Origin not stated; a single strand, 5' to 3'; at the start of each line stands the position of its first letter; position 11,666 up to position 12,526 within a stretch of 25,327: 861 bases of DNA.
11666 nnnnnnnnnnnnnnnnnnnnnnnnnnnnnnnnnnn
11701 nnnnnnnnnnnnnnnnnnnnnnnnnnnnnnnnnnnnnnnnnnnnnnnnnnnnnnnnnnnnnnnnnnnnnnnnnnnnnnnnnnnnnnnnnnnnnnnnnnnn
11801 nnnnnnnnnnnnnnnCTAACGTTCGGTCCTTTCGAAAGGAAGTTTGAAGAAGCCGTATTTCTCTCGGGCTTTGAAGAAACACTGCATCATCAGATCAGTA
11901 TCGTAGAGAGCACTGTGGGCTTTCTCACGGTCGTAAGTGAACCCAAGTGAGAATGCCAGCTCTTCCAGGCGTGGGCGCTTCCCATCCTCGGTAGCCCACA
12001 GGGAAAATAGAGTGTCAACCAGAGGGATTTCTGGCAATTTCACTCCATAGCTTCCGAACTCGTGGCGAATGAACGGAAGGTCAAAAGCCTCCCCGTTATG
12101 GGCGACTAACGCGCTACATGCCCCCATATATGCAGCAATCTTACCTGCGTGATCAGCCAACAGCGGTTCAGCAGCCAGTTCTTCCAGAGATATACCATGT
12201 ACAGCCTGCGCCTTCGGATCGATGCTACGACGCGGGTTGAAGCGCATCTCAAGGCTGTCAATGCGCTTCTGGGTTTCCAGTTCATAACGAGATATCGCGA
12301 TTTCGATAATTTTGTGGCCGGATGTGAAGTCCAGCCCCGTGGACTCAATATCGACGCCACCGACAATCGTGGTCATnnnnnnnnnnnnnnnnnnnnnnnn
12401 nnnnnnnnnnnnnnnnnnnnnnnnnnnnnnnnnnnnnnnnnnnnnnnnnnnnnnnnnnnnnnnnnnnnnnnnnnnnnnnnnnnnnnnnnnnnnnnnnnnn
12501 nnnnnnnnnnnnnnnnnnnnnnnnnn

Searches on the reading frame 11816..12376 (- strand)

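Call 5: search_protein_families(library=pfam, proteins=[window:11816-12376:-], max_evalue=0.01)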
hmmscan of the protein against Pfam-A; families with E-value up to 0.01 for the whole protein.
window:11816-12376:- (186 aa): 2 families
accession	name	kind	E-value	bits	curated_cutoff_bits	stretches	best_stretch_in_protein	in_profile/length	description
PF00929.31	RNase_T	-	4.4e-21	76.5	24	1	8-165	3-162/164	Exonuclease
PF13482.12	RNase_H_2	-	1.2e-07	32.3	22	1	9-154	4-123/165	RNase_H superfamily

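Call 6: search_protein_families(library=phrogs, proteins=[window:11816-12376:-], max_evalue=0.01)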
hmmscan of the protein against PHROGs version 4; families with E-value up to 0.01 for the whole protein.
window:11816-12376:- (186 aa): 3 families
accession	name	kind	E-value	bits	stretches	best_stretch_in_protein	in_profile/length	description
phrog_192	-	DNA, RNA and nucleotide metabolism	1.6e-47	163.7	1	1-178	104-277/397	DNA polymerase exonuclease subunit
phrog_17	-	DNA, RNA and nucleotide metabolism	1.3e-06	27.6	1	7-147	674-788/1445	DNA polymerase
phrog_403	-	DNA, RNA and nucleotide metabolism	2.1e-06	27.9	1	82-154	136-207/321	DNA polymerase exonuclease subunit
